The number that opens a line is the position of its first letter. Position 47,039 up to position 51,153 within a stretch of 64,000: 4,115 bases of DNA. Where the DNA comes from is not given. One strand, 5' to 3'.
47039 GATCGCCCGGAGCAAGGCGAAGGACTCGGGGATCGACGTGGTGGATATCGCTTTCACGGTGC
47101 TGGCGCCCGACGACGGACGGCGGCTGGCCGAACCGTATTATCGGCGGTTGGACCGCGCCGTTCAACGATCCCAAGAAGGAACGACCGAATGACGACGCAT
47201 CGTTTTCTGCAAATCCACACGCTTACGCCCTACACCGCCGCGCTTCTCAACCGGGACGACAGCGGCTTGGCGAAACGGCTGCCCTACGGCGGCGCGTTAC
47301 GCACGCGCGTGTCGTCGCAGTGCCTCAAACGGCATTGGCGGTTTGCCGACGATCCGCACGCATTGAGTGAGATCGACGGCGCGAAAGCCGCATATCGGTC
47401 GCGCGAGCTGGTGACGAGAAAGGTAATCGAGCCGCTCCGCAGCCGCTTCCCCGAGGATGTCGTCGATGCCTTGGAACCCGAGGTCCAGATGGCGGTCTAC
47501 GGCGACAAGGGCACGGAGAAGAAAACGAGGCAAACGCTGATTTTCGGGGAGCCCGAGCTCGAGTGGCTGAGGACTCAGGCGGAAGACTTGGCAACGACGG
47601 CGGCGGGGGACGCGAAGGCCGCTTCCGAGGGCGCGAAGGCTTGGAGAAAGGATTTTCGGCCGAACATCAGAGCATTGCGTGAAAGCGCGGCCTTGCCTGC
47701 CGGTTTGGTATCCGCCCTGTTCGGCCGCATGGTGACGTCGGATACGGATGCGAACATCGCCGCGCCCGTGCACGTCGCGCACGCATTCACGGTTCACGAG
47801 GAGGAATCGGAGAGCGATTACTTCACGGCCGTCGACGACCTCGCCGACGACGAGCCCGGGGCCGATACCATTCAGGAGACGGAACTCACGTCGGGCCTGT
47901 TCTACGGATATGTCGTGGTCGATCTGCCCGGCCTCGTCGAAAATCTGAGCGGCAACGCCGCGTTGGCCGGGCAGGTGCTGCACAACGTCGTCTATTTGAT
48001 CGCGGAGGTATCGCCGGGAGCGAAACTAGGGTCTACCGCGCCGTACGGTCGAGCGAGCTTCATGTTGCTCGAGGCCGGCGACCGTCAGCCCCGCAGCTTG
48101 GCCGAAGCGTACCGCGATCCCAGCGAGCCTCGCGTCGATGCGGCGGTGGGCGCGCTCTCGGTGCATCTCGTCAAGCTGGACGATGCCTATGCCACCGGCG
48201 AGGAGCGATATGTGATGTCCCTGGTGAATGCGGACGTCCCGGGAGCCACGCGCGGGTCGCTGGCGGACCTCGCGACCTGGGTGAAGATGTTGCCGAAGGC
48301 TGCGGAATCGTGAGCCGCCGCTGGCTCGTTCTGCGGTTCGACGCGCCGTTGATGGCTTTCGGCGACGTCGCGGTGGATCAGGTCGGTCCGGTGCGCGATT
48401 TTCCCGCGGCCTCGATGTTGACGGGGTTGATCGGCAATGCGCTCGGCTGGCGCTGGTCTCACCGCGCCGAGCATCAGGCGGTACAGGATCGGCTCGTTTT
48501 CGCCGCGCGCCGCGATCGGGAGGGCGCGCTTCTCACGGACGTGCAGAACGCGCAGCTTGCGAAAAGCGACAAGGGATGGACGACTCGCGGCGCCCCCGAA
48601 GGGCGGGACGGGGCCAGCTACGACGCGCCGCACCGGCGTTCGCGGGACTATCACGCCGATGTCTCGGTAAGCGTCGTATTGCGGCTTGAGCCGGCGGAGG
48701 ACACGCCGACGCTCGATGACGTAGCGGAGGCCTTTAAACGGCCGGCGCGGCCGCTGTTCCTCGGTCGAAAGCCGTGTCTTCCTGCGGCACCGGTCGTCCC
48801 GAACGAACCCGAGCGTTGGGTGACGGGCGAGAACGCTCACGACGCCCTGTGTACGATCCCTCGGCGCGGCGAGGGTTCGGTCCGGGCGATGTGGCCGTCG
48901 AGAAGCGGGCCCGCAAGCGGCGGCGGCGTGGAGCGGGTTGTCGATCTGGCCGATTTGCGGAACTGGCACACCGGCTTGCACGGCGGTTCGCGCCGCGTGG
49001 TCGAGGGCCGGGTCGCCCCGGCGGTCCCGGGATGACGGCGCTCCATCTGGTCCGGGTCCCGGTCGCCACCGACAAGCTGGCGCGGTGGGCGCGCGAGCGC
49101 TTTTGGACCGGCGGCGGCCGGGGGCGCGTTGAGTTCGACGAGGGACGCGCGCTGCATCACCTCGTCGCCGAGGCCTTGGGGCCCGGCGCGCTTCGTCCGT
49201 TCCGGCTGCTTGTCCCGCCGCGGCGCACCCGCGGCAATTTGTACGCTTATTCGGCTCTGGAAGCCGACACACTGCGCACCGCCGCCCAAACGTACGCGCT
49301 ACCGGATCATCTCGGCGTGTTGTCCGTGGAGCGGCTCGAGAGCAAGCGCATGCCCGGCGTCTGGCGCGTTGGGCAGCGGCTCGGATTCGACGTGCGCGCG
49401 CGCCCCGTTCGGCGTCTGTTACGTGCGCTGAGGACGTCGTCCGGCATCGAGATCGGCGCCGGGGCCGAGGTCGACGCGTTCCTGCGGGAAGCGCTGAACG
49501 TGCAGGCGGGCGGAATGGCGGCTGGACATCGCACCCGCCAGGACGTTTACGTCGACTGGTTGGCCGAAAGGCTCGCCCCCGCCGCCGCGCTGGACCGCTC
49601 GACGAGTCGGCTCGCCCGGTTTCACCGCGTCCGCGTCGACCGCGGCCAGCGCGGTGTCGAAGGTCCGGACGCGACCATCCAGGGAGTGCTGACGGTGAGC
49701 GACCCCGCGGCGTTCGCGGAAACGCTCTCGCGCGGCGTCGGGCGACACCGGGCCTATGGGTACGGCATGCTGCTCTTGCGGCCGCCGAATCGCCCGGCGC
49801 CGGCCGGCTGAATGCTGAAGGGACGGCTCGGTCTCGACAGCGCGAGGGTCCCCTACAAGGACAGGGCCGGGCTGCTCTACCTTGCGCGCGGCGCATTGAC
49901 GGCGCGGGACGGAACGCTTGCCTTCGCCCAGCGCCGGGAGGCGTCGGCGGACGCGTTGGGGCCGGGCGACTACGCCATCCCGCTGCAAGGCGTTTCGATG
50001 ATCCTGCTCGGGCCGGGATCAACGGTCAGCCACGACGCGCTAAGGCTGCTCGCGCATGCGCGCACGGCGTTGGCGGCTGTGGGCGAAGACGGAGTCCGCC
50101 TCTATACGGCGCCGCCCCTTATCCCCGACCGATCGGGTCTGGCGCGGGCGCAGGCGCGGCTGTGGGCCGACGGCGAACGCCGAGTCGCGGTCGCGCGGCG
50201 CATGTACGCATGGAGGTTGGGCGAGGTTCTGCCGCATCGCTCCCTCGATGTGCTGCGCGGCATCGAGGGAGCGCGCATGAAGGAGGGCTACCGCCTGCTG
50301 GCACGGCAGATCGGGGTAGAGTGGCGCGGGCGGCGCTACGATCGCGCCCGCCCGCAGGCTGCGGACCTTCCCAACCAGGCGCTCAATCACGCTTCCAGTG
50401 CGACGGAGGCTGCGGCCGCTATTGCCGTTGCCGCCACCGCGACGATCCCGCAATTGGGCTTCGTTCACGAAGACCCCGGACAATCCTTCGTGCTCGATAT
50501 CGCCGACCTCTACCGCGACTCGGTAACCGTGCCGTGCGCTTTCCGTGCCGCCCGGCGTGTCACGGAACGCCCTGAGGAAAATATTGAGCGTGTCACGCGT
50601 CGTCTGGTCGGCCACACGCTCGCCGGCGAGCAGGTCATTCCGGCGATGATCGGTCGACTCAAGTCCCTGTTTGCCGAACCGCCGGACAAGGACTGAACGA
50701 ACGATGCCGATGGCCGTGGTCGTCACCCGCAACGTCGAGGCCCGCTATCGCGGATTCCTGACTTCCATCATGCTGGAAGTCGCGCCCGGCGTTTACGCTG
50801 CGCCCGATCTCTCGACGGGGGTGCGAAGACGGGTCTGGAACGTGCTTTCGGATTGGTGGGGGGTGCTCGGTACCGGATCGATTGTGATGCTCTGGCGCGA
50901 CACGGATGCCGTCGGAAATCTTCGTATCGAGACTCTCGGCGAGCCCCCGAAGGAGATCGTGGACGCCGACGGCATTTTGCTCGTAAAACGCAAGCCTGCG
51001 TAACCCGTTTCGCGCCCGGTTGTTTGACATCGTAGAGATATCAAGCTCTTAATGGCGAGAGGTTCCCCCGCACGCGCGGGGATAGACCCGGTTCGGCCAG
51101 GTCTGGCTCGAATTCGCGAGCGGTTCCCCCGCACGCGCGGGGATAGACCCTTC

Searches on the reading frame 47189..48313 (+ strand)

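Call 4: search_protein_families(library=ncbifam, proteins=[window:47189-48313:+])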
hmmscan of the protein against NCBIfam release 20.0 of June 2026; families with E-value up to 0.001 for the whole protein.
window:47189-48313:+ (374 aa): 1 family
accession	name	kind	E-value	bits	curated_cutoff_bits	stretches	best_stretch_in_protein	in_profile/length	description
TIGR01869.1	casC_Cse4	exception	1.3e-94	317.8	178.05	1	5-334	1-325/325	type I-E CRISPR-associated protein Cas7/Cse4/CasC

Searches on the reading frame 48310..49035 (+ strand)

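Call 4: search_protein_families(library=ncbifam, proteins=[window:48310-49035:+])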
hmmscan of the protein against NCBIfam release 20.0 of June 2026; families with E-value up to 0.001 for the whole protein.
window:48310-49035:+ (241 aa): 2 families
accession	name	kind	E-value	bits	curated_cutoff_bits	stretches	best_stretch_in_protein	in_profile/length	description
TIGR01868.1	casD_Cas5e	equivalog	1.4e-55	188.6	68.95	1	4-232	1-229/230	type I-E CRISPR-associated protein Cas5/CasD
TIGR02593.1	CRISPR_cas5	subfamily_domain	2.2e-05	24.1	17.8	1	5-46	1-42/43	CRISPR-associated protein Cas5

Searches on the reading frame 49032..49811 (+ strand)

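Call 4: search_protein_families(library=ncbifam, proteins=[window:49032-49811:+])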
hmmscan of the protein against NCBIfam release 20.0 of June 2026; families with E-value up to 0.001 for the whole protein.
window:49032-49811:+ (259 aa): 1 family
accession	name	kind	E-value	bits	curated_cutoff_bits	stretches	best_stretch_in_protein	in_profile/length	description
TIGR01907.1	casE_Cse3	equivalog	2.6e-13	50.8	45.2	1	101-251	72-207/208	type I-E CRISPR-associated protein Cas6/Cse3/CasE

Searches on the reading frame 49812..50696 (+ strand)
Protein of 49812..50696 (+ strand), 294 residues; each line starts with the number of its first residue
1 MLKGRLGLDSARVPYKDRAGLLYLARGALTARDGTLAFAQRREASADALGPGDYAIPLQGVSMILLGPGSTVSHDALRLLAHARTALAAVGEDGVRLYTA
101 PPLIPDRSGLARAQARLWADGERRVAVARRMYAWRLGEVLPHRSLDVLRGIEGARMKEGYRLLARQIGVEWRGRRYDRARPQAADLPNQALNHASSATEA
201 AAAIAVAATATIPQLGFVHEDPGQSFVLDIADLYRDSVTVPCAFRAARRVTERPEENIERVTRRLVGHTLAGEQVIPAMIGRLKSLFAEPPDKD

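Call 4: search_protein_families(library=ncbifam, proteins=[window:49812-50696:+])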
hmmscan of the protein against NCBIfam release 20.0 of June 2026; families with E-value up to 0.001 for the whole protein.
window:49812-50696:+ (294 aa): 4 families
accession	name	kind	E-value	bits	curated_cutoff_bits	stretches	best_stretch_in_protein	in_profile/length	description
TIGR03638.1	cas1_ECOLI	exception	4.3e-82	275.4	215.6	1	12-287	3-268/269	type I-E CRISPR-associated endonuclease Cas1e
TIGR00287.1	cas1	equivalog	2.4e-29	102.4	71.7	2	144-250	151-257/327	CRISPR-associated endonuclease Cas1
TIGR03637.1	cas1_YPEST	exception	8.2e-15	55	150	2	17-137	5-131/307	type I-F CRISPR-associated endonuclease Cas1f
TIGR03640.1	cas1_DVULG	exception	0.00081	18.6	385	0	123-237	135-252/340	type I-C CRISPR-associated endonuclease Cas1c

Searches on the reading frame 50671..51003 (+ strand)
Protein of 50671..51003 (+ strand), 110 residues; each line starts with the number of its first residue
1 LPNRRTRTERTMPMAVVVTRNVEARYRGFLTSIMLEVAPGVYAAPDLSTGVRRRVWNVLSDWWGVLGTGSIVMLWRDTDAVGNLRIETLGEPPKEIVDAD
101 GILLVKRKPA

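Call 4: search_protein_families(library=ncbifam, proteins=[window:50671-51003:+])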
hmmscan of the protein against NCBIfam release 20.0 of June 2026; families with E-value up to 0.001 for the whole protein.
window:50671-51003:+ (110 aa): 1 family
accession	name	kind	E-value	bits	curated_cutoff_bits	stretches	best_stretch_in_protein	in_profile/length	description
TIGR01873.1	cas_CT1978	equivalog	1.2e-28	99.1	33.15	1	14-104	1-87/87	type I-E CRISPR-associated endoribonuclease Cas2e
